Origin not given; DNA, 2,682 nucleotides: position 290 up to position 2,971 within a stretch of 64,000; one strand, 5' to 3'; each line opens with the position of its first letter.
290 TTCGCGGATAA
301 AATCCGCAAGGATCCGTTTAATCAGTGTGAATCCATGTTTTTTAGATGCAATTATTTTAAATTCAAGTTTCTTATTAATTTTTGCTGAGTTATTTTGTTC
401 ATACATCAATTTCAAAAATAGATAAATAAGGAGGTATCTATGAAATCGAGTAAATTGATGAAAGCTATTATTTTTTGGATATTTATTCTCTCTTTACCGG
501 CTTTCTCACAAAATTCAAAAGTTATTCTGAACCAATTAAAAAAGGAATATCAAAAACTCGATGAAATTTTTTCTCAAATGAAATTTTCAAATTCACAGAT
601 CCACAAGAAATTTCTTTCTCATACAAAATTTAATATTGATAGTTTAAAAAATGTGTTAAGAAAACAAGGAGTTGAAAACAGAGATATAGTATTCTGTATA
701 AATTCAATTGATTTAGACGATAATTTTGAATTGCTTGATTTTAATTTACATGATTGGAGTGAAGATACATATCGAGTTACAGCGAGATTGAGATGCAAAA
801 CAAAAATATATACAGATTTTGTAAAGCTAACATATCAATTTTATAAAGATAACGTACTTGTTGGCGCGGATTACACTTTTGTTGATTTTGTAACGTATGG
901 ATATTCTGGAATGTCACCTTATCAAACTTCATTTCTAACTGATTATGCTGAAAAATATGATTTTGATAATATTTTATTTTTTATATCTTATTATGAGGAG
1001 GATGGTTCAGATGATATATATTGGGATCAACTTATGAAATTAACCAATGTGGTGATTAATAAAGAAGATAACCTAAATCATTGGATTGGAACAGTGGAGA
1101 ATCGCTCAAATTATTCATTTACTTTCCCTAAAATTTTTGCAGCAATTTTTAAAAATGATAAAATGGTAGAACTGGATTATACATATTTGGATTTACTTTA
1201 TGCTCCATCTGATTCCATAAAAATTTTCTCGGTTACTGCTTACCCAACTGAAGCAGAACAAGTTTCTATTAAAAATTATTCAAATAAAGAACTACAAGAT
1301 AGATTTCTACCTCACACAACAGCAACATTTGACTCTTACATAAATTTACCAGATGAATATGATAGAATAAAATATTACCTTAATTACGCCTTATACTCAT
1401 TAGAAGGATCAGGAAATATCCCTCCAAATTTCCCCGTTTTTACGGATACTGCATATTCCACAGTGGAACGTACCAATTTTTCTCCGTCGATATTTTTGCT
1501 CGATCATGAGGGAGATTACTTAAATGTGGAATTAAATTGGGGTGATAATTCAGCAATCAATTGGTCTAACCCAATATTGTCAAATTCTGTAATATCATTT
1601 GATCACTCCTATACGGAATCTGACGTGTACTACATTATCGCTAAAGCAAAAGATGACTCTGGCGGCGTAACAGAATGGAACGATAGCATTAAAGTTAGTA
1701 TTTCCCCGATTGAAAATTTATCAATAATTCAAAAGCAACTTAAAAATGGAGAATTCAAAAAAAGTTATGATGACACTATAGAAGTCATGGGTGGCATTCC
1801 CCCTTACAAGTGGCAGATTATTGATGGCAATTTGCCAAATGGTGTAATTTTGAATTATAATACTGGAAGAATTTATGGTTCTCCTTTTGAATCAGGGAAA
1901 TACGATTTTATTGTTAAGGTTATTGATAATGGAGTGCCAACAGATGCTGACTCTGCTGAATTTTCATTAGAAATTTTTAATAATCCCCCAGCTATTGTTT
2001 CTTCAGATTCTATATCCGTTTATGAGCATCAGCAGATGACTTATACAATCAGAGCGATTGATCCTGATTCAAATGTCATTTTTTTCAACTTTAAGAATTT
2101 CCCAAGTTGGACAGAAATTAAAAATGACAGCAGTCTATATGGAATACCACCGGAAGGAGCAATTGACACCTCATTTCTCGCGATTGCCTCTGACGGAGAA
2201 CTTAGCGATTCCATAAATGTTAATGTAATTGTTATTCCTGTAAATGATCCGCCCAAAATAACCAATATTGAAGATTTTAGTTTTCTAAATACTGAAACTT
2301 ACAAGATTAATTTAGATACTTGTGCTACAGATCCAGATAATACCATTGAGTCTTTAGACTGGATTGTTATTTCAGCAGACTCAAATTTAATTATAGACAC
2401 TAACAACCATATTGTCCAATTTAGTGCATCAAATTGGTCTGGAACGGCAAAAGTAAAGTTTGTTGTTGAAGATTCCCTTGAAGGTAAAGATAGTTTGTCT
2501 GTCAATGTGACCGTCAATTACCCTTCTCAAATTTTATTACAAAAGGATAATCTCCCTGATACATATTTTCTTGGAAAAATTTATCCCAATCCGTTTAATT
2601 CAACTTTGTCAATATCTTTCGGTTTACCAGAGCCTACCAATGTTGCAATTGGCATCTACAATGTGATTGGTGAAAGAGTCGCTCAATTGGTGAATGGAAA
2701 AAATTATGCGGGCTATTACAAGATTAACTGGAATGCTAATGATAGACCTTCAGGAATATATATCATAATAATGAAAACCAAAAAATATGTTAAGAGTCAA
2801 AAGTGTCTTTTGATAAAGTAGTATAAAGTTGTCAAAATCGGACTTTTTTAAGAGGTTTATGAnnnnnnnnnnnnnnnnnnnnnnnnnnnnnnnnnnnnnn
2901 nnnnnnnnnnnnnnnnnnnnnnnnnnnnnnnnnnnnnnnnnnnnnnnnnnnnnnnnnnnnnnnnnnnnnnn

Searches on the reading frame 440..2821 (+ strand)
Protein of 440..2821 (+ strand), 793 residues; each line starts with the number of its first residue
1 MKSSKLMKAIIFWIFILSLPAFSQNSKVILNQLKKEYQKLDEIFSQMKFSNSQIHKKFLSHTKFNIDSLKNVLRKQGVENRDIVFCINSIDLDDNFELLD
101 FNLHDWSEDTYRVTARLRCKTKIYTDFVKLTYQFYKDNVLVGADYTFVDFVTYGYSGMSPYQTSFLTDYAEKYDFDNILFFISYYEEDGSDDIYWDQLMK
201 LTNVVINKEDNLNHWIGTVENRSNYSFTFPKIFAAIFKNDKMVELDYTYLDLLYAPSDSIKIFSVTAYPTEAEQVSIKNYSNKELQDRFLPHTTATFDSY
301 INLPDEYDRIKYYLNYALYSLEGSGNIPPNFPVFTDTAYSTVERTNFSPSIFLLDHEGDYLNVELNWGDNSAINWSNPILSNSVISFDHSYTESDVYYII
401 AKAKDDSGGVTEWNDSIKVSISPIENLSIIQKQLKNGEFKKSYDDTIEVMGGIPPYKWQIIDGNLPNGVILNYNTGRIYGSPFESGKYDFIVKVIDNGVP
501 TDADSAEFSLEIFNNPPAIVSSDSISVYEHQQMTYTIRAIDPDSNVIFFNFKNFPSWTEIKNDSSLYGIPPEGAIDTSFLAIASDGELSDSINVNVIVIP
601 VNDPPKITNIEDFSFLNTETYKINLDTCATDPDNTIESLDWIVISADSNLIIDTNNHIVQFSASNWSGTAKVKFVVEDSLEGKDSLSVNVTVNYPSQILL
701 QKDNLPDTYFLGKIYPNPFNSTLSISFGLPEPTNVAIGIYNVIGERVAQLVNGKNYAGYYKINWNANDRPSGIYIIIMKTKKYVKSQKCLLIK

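Call 6: search_protein_families(library=pfam, proteins=[window:440-2821:+])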
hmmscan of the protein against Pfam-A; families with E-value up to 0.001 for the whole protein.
window:440-2821:+ (793 aa): 4 families
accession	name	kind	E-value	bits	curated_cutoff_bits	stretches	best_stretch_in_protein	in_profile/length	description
PF05345.18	He_PIG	-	6.4e-10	39.8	24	1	448-502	33-87/96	Putative Ig domain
PF18962.6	Por_Secre_tail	-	1.1e-09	38.8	27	1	714-788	1-72/75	Secretion system C-terminal sorting domain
PF22352.2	K319L-like_PKD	-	1.3e-07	31.9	27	0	622-692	13-84/84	K319L-like, PKD domain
PF17963.7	Big_9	-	1.2e-05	26.6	23.6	1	602-691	1-89/89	Bacterial Ig domain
